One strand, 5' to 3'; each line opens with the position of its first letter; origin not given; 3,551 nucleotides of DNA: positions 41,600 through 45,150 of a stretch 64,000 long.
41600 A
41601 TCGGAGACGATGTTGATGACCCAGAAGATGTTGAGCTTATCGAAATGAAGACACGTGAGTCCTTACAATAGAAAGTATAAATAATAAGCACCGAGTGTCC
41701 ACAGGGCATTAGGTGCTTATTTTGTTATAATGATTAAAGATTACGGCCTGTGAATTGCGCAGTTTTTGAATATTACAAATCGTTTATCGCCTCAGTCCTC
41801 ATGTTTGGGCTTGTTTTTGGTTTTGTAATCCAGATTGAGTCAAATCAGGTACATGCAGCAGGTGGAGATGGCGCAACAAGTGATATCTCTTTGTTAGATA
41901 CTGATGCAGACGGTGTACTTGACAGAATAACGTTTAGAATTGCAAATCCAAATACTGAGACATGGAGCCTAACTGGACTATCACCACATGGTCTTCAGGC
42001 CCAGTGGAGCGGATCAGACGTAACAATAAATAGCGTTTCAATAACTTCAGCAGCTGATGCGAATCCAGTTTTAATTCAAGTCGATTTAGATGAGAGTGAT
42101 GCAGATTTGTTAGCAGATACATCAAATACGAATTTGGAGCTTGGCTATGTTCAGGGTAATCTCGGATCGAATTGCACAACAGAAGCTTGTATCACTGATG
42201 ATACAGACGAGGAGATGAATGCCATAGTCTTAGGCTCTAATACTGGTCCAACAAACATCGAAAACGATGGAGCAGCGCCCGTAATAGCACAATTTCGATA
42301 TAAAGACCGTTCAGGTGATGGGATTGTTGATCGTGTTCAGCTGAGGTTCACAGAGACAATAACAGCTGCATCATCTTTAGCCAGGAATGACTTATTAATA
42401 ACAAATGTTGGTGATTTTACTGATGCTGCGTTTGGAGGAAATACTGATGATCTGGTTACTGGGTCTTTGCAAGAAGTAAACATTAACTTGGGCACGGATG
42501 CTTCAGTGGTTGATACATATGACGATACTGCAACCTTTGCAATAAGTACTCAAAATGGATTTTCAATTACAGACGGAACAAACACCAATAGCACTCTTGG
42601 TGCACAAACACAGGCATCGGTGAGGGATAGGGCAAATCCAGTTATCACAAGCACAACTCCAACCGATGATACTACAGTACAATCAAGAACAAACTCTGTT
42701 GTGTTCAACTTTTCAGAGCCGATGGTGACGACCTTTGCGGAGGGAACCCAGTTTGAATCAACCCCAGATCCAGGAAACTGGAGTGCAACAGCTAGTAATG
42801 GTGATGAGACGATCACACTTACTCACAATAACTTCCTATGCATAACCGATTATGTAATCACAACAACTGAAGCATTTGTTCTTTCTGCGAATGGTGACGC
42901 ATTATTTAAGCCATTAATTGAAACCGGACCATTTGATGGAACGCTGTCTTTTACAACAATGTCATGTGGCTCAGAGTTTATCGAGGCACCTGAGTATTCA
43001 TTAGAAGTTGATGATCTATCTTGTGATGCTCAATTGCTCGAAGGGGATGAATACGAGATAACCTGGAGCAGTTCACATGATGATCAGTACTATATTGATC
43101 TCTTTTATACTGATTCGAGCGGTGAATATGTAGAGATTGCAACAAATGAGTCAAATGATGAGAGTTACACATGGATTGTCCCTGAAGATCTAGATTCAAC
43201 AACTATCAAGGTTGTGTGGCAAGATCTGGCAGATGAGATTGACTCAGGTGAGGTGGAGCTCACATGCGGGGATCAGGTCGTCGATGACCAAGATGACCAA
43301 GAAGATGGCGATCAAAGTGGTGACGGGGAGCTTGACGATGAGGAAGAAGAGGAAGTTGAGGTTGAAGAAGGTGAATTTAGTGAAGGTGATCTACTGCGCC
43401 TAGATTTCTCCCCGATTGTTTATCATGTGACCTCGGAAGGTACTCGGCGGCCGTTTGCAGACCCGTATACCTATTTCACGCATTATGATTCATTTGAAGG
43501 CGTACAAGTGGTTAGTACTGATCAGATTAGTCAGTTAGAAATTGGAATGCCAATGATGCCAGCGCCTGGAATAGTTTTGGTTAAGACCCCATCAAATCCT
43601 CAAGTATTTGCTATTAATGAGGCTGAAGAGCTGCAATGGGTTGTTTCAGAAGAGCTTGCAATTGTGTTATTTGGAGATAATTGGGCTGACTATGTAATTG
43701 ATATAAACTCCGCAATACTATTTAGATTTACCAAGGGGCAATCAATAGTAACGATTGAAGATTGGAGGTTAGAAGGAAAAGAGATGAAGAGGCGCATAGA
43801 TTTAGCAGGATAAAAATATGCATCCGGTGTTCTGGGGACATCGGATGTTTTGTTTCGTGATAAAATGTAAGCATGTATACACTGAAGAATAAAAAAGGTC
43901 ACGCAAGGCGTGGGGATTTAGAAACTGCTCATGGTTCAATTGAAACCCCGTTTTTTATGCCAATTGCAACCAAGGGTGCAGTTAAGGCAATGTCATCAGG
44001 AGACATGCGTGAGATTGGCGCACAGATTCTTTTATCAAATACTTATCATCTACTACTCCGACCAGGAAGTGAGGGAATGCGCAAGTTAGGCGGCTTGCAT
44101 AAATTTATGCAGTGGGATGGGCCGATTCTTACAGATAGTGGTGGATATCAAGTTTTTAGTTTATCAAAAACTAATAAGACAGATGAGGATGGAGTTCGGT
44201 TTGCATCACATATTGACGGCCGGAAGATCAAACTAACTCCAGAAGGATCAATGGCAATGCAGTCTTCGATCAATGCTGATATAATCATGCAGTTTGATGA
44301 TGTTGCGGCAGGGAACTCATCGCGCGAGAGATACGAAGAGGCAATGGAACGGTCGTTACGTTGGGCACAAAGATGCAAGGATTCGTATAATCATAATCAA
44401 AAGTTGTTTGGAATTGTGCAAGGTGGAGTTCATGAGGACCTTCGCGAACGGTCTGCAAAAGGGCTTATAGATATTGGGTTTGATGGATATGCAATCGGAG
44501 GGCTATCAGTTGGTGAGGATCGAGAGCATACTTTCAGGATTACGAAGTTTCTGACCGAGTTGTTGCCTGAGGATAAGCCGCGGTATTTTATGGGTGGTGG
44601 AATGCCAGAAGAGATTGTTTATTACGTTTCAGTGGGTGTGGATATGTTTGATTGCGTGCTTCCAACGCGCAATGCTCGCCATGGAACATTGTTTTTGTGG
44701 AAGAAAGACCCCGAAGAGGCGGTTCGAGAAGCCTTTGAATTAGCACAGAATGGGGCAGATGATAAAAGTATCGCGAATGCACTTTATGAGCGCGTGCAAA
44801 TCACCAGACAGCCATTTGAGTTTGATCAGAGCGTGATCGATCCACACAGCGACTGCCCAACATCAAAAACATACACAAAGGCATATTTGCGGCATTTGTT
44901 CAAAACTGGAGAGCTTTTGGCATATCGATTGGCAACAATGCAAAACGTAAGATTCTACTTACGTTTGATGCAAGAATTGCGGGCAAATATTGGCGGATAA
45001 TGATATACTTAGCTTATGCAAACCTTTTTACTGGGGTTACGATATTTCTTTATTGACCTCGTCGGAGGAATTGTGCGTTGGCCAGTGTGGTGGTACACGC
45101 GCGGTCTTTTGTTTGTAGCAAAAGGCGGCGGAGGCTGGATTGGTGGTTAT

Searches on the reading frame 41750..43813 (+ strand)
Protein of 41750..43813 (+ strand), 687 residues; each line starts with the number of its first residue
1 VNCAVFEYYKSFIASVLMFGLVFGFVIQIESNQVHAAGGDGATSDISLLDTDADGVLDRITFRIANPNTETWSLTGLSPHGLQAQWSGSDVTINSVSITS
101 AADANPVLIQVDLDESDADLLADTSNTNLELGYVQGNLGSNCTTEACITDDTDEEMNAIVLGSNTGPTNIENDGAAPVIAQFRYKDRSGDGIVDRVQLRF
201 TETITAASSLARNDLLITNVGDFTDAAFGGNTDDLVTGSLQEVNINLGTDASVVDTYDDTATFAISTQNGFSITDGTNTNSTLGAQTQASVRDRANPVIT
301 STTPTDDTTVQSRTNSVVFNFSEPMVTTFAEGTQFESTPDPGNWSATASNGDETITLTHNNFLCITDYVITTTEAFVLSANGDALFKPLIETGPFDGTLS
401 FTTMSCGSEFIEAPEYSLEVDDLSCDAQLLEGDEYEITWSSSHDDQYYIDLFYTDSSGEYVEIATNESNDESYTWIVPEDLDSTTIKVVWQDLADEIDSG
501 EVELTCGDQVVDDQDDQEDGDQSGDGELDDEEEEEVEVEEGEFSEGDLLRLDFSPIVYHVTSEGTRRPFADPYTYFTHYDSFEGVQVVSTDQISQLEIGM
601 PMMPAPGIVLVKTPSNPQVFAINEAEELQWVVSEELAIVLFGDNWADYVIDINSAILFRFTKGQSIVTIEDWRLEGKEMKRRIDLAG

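Call 84: search_protein_families(library=pfam, proteins=[window:41750-43813:+], max_evalue=0.001)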
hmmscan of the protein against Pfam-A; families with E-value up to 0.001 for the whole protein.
window:41750-43813:+ (687 aa): 2 families
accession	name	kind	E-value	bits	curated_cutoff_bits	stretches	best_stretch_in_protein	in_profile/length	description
PF13205.12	Big_5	-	2.3e-05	25.5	23.6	1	293-403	1-105/105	Bacterial Ig-like domain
PF10342.15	Kre9_KNH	-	0.00029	22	24.6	0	428-483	7-67/94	Kre9/KNH-like N-terminal Ig-like domain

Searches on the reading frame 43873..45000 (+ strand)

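Call 84: search_protein_families(library=pfam, proteins=[window:43873-45000:+], max_evalue=0.001)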
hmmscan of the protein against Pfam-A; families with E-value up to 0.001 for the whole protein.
window:43873-45000:+ (375 aa): 1 family
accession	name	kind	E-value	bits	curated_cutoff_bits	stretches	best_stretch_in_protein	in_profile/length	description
PF01702.25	TGT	-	9e-140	466.2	26.3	1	11-373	3-339/357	Queuine tRNA-ribosyltransferase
